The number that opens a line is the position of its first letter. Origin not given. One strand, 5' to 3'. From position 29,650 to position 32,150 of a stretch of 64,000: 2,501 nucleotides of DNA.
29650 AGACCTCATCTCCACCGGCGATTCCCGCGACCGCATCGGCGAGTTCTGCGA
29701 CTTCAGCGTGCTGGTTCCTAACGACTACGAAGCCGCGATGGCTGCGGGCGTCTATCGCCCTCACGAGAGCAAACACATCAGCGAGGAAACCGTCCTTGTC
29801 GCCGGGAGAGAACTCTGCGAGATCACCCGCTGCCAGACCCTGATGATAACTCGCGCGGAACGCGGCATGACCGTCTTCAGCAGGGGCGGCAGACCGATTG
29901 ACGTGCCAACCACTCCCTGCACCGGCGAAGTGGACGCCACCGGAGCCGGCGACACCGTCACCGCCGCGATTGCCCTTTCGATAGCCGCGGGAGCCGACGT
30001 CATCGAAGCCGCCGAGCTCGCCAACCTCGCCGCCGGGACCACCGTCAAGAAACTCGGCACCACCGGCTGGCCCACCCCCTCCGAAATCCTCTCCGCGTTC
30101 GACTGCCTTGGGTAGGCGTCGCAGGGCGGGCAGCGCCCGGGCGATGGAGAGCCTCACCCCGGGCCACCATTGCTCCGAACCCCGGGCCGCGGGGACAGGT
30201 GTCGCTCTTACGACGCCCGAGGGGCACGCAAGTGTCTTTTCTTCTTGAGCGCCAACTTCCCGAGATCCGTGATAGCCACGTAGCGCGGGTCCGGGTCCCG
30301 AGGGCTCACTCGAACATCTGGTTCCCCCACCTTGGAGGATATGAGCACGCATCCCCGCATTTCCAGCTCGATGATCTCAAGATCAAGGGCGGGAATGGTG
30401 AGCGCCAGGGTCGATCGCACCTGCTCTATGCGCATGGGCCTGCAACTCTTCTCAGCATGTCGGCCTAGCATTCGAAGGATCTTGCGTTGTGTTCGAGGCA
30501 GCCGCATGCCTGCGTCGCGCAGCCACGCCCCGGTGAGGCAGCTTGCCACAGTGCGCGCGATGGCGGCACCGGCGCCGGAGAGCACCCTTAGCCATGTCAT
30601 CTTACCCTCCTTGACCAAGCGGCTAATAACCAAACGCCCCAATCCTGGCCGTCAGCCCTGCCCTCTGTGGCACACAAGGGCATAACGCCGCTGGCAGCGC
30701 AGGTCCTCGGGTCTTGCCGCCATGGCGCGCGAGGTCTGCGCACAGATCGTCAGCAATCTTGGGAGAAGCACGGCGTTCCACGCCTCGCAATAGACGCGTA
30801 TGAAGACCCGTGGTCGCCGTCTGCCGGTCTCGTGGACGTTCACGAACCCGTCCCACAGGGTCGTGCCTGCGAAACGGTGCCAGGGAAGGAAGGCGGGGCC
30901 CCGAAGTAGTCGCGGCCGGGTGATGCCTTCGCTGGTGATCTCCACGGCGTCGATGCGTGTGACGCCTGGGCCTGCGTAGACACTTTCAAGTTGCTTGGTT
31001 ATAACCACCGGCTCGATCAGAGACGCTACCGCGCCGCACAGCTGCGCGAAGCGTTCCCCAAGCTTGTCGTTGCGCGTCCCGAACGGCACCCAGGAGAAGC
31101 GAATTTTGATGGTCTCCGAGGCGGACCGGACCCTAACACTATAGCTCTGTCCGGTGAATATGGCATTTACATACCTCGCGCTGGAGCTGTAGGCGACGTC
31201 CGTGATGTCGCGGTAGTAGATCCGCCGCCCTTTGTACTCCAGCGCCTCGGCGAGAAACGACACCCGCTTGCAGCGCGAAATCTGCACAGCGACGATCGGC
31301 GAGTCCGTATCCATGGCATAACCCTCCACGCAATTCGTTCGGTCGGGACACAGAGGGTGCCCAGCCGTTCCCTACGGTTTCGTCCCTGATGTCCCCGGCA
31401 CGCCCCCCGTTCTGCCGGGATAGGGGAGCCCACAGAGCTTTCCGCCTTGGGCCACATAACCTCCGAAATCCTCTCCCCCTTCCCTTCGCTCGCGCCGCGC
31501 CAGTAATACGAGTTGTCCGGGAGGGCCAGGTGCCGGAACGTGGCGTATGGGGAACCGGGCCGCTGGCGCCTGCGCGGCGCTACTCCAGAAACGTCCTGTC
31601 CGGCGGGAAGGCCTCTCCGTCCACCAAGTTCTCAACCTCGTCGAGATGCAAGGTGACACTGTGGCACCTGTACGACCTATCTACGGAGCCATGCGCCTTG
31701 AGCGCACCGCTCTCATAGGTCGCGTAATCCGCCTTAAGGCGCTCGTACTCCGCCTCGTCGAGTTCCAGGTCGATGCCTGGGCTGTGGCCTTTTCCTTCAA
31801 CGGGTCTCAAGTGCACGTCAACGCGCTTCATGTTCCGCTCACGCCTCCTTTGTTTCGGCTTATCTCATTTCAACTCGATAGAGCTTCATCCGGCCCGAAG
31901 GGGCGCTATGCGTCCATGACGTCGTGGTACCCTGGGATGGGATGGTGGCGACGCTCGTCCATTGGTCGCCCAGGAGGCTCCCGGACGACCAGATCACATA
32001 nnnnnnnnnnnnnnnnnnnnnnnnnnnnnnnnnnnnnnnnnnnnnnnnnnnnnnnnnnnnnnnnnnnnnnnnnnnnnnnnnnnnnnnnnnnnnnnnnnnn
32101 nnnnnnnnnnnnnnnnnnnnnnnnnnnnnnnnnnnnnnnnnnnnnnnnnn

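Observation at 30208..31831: Three-gene cluster of unknowns (83 aa / 220 aa PH-like / 130 aa winged-helix-like) directly downstream of the secreted C10 protease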

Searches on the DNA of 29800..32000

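Call 59: search_rna_families(source=window, start=29800, end=32000, threshold=evalue, max_evalue=1)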
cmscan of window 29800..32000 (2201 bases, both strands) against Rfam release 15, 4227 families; matches with E-value up to 1: 0.
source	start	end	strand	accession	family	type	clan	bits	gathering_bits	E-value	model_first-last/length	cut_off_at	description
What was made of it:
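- Tried and rejected: The Rfam scan of 29800-32000 found nothing (call 59).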

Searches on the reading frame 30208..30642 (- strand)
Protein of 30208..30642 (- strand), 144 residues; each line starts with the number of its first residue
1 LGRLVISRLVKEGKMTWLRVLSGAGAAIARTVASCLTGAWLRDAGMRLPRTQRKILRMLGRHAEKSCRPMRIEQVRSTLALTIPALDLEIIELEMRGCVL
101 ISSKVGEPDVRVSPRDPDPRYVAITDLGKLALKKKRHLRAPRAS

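Call 3: search_protein_families(library=pfam, proteins=[window:30208-30642:-], max_evalue=1)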
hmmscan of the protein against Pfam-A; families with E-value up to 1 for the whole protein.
window:30208-30642:- (144 aa): 0 families

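Call 4: search_protein_families(library=ncbifam, proteins=[window:30208-30642:-], max_evalue=1)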
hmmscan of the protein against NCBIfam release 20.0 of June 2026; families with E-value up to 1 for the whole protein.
window:30208-30642:- (144 aa): 0 families

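Call 16: find_homologous_proteins(query=window:30208-30642:-, max_evalue=0.01)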
Query window:30208-30642:- (144 aa): 1 proteins with E <= 0.01 among 117 candidates.
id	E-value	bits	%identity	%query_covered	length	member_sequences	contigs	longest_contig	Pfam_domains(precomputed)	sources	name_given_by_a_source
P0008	3.4e-77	275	100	90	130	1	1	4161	-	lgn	-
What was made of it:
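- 30208..30600 (-): orf130: orphan basic (pI 11) ORF, probably coding, function unknown. Only a self-hit among 5.8 billion proteins (call 16).
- There are no homologs (call 16). The GenBank annotation did not call it (call 16).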

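Call 22: search_solved_structures(query=window:30208-30642:-, max_evalue=10, show_alignments=3)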
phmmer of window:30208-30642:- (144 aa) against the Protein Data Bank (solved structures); distinct sequences matched with E-value up to 10: 0.

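Call 31: search_protein_families(library=padloc, proteins=[window:30208-30600:-], max_evalue=1)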
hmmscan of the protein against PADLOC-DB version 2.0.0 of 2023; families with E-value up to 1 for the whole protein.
window:30208-30600:- (130 aa): 0 families

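Call 32: search_protein_families(library=phrogs, proteins=[window:30208-30600:-], max_evalue=1)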
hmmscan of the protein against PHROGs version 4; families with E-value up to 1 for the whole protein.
window:30208-30600:- (130 aa): 0 families
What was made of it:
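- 30208..30600 (-): No family or PDB match (calls 3, 4, 22, 31, 32).
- On Site-specific integrative element - the insert: The insert has only two ORFs, and neither matches a recombinase or any other family (calls 3, 4, 31, 32).
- Tried and rejected: Pfam, NCBIfam, PHROGs and PADLOC scans of all three ORFs found nothing (calls 3, 4, 31, 32).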

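Call 46: search_dna_similar(query=window:30208-30600:-, collection=plasmids, mode=protein, max_evalue=1)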
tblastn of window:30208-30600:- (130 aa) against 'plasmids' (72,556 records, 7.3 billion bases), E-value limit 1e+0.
Records with a match: 1; places in all: 1; records where one place covers at least 80% of the query: 0.
Best place of each record, by identity: <60% 1.
By first word of the organism name: Rhizobium 1.
By predicted mobility (MOB-suite, as given by PLSDB): conjugative 1.
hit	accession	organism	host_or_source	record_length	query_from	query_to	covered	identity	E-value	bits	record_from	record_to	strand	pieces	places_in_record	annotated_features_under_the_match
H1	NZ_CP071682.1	Rhizobium ruizarguesonis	lentil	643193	5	43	30%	43.6%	1e+0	36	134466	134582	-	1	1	none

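Call 51: find_encoding_contigs(protein=window:30208-30600:-, flank=5000, max_places=5)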
Protein window:30208-30600:- (130 aa): 1 contig read that carries it; 1 place shown.
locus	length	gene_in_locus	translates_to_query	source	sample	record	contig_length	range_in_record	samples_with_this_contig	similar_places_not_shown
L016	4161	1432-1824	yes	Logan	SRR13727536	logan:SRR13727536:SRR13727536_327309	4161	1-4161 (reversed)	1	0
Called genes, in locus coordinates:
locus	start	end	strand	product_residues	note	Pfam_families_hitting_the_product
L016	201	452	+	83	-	-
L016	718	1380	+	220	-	-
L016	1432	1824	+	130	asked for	-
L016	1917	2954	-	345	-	PF00294:PfkB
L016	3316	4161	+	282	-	?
